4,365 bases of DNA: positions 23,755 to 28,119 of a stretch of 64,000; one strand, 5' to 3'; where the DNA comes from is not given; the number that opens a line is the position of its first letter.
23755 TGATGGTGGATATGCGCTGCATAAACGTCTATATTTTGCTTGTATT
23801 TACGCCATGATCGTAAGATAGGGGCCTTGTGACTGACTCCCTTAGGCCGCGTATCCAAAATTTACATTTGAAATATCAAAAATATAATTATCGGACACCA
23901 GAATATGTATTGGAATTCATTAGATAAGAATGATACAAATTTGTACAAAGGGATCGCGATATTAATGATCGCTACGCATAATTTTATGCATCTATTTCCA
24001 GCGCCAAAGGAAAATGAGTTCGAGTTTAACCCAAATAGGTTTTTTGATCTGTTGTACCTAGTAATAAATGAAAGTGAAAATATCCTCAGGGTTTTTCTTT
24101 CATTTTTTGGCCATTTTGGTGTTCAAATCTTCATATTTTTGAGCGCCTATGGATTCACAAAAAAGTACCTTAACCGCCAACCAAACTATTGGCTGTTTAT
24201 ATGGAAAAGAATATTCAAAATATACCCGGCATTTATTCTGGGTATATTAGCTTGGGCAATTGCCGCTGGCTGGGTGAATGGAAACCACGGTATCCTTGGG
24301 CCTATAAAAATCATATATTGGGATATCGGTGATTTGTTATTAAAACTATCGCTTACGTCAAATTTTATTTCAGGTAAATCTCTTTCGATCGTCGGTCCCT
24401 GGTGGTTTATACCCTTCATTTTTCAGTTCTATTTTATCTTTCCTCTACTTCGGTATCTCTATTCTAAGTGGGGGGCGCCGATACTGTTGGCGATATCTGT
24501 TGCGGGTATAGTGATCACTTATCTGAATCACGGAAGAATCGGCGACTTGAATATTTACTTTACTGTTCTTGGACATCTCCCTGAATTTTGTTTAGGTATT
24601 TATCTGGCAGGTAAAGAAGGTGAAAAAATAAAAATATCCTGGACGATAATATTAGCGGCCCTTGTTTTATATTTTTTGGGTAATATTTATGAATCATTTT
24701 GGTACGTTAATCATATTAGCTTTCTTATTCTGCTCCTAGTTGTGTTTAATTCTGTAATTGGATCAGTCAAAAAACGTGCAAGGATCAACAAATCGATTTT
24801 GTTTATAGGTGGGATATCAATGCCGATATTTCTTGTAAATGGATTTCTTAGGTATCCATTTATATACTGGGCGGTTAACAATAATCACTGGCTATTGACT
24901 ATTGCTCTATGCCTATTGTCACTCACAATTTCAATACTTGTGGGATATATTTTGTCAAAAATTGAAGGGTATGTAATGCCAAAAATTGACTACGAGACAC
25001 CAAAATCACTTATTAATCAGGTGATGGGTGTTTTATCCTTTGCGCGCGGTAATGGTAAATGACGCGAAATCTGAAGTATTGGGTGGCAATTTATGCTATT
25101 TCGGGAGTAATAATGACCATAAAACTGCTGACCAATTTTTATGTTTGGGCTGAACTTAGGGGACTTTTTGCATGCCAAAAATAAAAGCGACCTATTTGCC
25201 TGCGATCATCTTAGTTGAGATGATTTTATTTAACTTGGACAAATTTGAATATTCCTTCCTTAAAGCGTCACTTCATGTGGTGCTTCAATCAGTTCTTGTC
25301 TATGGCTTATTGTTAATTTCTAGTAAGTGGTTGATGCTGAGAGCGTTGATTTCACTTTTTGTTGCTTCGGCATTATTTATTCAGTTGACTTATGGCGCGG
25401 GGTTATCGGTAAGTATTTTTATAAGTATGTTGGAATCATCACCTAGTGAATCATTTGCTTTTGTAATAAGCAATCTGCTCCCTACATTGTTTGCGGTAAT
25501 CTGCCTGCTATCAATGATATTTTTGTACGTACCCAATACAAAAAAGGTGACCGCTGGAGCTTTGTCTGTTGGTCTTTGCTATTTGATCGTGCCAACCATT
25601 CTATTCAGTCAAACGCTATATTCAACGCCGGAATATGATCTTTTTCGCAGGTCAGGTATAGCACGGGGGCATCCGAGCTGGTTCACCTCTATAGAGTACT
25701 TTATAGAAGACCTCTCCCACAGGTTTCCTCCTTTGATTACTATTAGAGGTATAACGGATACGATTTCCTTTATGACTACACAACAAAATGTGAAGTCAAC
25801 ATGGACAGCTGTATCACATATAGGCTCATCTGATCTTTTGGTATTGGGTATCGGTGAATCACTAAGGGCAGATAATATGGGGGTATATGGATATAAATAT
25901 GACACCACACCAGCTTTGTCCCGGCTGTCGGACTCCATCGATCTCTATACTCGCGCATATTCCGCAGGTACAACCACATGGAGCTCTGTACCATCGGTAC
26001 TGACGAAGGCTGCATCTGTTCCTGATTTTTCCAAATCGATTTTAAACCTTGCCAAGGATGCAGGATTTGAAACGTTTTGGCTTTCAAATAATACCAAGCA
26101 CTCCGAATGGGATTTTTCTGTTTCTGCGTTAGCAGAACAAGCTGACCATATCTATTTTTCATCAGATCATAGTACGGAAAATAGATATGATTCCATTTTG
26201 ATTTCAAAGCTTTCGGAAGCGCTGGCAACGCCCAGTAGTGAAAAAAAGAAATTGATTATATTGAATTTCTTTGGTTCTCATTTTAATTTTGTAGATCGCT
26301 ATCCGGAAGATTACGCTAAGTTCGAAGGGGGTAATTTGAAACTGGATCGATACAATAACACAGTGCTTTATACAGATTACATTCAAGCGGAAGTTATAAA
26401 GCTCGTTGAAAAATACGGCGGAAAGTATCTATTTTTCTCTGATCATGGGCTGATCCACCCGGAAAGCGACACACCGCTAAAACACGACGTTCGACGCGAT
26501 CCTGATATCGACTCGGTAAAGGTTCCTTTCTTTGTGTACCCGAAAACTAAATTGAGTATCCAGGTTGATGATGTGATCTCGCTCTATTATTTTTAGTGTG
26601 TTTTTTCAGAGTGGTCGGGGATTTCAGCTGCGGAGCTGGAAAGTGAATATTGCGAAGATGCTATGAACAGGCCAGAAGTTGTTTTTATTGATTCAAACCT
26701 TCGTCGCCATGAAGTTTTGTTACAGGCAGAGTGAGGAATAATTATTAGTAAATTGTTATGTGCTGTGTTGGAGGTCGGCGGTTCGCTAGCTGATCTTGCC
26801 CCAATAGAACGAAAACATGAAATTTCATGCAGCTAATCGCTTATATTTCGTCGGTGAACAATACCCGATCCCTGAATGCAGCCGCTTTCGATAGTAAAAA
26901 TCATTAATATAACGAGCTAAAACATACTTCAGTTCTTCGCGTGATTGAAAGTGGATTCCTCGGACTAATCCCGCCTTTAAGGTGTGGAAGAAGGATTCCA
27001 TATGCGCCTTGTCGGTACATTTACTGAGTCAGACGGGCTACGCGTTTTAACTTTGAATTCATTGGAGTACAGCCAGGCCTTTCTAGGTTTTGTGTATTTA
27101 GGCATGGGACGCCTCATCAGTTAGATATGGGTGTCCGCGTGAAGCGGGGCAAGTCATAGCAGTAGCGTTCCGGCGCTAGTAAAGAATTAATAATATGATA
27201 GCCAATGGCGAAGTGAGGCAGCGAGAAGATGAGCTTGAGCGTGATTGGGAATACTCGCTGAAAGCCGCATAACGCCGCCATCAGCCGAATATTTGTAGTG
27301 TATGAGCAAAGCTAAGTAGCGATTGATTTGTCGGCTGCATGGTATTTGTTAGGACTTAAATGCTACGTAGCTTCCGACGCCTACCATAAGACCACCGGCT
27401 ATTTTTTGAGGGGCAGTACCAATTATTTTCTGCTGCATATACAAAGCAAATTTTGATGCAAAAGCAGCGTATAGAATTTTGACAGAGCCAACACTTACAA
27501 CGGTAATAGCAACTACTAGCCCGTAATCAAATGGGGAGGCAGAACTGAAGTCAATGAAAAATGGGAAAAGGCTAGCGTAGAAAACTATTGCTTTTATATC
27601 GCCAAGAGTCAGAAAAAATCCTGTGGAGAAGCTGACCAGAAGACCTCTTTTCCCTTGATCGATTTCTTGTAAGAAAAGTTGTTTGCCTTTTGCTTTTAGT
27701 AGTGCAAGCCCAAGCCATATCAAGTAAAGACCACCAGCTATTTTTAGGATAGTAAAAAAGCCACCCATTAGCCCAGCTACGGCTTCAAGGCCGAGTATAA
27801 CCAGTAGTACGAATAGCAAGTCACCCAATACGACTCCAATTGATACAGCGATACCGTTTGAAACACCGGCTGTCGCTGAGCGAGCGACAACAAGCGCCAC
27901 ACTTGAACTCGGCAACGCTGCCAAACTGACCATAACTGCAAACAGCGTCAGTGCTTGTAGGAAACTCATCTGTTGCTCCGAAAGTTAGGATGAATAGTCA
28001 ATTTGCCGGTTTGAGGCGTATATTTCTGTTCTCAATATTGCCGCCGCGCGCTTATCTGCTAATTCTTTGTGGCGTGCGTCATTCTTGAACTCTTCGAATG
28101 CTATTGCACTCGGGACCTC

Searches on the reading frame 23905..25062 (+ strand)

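Call 93: search_protein_families(library=pfam, proteins=[window:23905-25062:+], max_evalue=0.001)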
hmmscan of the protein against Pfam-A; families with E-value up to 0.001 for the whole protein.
window:23905-25062:+ (385 aa): 1 family
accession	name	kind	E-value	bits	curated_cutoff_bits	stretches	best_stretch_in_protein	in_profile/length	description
PF01757.29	Acyl_transf_3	-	2.2e-30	106.3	31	1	13-346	6-324/326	Acyltransferase domain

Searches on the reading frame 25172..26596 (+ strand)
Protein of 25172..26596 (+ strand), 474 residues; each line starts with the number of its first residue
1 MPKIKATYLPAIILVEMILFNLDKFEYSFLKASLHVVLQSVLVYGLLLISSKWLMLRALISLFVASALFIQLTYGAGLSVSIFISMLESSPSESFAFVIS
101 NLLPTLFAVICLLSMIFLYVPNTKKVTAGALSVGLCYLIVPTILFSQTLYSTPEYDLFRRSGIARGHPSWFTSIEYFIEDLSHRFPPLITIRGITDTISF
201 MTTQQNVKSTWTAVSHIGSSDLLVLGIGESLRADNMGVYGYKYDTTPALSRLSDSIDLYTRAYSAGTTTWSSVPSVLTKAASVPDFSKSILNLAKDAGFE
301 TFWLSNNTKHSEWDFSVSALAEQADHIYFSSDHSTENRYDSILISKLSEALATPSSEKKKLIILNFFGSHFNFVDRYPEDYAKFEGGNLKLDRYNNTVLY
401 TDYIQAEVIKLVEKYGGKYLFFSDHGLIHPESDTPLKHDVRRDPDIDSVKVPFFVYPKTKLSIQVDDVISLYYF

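Call 93: search_protein_families(library=pfam, proteins=[window:25172-26596:+], max_evalue=0.001)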
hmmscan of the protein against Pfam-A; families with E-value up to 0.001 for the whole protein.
window:25172-26596:+ (474 aa): 1 family
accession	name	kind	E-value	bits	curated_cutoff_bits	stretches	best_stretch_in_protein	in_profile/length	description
PF00884.28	Sulfatase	-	2.3e-33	116.3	25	1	224-461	4-277/301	Sulfatase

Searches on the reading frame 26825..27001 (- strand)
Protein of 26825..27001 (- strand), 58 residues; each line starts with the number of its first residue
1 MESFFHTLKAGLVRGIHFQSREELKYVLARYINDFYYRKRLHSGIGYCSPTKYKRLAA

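Call 93: search_protein_families(library=pfam, proteins=[window:26825-27001:-], max_evalue=0.001)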
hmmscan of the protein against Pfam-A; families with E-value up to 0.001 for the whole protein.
window:26825-27001:- (58 aa): 2 families
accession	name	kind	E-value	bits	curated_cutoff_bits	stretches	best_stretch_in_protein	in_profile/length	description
PF13333.12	rve_2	-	5.3e-13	49.3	22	1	2-54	1-52/56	Integrase core domain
PF13683.12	rve_3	-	4.8e-06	26.7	26.5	1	1-50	19-67/67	Integrase core domain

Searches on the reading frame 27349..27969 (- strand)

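Call 93: search_protein_families(library=pfam, proteins=[window:27349-27969:-], max_evalue=0.001)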
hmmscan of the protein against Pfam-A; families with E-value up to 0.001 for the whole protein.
window:27349-27969:- (206 aa): 1 family
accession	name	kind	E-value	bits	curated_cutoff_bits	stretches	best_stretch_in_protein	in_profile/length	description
PF01810.24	LysE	-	9.4e-27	94.2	25.6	1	14-204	1-191/193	LysE type translocator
